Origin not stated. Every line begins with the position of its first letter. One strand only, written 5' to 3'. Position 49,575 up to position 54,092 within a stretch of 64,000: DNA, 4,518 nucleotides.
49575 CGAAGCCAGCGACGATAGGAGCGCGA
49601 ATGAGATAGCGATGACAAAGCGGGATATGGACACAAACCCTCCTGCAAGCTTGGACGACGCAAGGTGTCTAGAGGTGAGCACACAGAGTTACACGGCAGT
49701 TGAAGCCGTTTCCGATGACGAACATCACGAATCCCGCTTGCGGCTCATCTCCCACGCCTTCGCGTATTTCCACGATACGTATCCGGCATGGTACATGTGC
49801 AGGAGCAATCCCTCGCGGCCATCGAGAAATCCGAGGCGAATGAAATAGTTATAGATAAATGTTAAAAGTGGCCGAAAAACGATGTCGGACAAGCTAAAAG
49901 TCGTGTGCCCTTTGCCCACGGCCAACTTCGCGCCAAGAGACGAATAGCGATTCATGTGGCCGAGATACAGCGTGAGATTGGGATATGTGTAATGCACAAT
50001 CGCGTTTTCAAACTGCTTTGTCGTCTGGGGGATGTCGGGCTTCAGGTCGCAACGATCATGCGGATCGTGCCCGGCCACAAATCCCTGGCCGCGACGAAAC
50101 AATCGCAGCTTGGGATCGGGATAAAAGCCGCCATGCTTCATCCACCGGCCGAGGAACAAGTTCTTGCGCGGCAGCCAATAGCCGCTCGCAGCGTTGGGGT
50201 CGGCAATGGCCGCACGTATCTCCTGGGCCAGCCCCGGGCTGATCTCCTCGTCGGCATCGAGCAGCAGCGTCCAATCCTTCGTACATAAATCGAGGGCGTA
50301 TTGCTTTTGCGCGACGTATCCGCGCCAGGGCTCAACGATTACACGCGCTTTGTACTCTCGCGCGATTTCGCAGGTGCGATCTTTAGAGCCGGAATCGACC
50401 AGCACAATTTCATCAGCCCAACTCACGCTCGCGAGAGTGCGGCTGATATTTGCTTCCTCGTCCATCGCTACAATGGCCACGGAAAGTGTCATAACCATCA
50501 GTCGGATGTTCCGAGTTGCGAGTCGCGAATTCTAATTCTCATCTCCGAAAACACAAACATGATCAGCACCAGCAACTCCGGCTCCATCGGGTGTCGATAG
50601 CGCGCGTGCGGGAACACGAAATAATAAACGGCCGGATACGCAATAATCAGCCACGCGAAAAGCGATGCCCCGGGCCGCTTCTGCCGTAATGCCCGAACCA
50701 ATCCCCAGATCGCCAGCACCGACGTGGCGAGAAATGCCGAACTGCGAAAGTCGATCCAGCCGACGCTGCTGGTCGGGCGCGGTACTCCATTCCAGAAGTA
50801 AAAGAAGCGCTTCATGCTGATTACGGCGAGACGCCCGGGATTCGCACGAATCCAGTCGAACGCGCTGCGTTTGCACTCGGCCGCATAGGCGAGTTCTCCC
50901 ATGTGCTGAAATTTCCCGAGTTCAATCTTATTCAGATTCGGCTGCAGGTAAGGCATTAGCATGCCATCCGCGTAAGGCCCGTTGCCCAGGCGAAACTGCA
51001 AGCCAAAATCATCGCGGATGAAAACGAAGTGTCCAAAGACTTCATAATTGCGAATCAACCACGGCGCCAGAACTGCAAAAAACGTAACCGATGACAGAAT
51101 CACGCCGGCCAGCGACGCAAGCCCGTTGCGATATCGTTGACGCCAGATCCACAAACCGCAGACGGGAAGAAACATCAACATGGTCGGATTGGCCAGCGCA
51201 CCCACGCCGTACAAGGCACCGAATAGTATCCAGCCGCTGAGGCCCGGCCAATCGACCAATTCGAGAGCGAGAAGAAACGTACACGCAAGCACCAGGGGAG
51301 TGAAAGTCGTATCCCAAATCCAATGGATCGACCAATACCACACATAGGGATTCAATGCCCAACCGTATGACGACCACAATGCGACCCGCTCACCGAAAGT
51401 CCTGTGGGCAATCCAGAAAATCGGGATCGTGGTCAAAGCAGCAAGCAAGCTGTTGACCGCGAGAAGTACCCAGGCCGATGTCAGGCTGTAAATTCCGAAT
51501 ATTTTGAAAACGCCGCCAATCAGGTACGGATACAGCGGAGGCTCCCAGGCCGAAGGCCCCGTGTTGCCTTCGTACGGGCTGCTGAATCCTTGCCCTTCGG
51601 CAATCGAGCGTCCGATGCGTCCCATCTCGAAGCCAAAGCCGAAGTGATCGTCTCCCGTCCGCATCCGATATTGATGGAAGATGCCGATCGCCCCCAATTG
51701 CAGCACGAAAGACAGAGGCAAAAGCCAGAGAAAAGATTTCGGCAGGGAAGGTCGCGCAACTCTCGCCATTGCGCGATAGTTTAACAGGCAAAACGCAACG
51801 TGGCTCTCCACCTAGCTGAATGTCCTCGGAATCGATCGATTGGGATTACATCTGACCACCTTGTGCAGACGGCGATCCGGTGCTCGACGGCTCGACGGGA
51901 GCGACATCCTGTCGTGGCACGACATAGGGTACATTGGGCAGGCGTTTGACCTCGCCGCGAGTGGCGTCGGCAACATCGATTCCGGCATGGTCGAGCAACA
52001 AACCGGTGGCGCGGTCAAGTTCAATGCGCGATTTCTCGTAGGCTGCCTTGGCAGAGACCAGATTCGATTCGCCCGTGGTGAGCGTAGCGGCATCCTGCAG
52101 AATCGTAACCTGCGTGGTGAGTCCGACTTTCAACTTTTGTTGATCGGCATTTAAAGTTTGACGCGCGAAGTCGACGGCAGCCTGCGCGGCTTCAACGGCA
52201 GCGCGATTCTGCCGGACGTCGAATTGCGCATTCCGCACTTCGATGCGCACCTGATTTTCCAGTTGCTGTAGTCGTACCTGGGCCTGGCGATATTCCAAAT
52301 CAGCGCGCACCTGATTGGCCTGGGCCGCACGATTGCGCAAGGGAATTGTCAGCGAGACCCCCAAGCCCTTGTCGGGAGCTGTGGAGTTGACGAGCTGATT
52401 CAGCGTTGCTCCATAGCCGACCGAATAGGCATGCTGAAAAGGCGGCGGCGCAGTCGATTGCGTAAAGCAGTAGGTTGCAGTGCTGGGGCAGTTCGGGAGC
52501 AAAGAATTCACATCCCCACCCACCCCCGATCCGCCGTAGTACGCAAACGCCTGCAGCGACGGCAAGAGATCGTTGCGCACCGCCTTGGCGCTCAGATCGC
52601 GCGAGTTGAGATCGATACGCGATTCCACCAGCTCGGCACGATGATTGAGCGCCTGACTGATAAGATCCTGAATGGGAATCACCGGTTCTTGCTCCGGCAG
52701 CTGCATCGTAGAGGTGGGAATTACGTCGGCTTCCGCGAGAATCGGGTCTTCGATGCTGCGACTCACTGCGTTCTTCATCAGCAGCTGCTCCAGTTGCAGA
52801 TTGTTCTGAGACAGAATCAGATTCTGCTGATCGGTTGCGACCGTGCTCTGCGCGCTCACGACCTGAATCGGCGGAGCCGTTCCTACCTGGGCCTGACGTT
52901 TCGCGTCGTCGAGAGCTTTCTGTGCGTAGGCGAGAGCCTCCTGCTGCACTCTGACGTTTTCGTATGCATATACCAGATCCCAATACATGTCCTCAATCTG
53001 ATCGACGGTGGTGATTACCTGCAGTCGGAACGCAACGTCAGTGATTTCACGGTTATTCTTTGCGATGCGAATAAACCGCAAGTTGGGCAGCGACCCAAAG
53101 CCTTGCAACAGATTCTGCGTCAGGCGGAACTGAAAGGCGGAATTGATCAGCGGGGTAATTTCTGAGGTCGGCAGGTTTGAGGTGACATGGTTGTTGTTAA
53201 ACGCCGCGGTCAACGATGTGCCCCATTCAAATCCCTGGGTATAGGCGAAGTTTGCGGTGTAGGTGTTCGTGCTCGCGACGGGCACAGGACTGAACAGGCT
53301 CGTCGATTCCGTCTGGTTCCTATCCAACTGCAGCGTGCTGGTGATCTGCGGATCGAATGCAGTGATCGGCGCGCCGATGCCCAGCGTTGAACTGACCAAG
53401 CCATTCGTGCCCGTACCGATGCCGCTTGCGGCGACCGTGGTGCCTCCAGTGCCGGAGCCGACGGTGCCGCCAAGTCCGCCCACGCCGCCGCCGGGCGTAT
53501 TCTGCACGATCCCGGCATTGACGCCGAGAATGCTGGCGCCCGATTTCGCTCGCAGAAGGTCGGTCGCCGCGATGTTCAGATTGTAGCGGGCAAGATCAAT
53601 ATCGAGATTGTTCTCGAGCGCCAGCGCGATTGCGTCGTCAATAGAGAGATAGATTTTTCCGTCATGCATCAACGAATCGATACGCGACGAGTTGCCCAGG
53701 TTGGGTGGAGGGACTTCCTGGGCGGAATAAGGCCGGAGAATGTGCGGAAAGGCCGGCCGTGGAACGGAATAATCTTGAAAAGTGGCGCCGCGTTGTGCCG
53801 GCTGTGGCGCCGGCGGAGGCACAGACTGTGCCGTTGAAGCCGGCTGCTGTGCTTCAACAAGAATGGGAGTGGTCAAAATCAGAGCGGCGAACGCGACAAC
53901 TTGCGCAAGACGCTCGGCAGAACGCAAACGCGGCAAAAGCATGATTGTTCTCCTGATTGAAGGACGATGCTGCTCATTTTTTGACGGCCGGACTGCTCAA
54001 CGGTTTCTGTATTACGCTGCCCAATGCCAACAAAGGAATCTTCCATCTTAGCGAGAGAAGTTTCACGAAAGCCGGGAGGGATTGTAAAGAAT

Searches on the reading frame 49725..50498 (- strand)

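Call 51: search_protein_families(library=pfam, proteins=[window:49725-50498:-])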
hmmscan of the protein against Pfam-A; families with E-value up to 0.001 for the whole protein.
window:49725-50498:- (257 aa): 2 families
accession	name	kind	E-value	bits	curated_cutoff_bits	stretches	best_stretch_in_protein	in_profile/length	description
PF00535.33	Glycos_transf_2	-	5.8e-20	72.3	23.3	1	6-137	1-140/168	Glycosyl transferase family 2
PF13641.12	Glyco_tranf_2_3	-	0.00014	22.4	27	1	5-92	3-105/230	Glycosyltransferase like family 2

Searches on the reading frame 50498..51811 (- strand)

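Call 51: search_protein_families(library=pfam, proteins=[window:50498-51811:-])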
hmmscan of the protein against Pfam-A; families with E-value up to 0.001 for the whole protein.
window:50498-51811:- (437 aa): 2 families
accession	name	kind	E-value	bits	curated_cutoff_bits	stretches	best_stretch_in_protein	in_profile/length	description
PF13231.12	PMT_2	-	3.3e-10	40.8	26.1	1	90-253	2-159/160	Dolichyl-phosphate-mannose-protein mannosyltransferase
PF12911.12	OppC_N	-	0.00072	19.8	23.9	0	222-253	6-37/53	N-terminal TM domain of oligopeptide transport permease C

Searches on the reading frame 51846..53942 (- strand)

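Call 51: search_protein_families(library=pfam, proteins=[window:51846-53942:-])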
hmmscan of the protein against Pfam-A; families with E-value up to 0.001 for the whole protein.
window:51846-53942:- (698 aa): 1 family
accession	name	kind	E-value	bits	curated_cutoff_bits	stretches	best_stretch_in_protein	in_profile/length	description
PF02321.23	OEP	-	3.6e-43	148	22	2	425-647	2-187/187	Outer membrane efflux protein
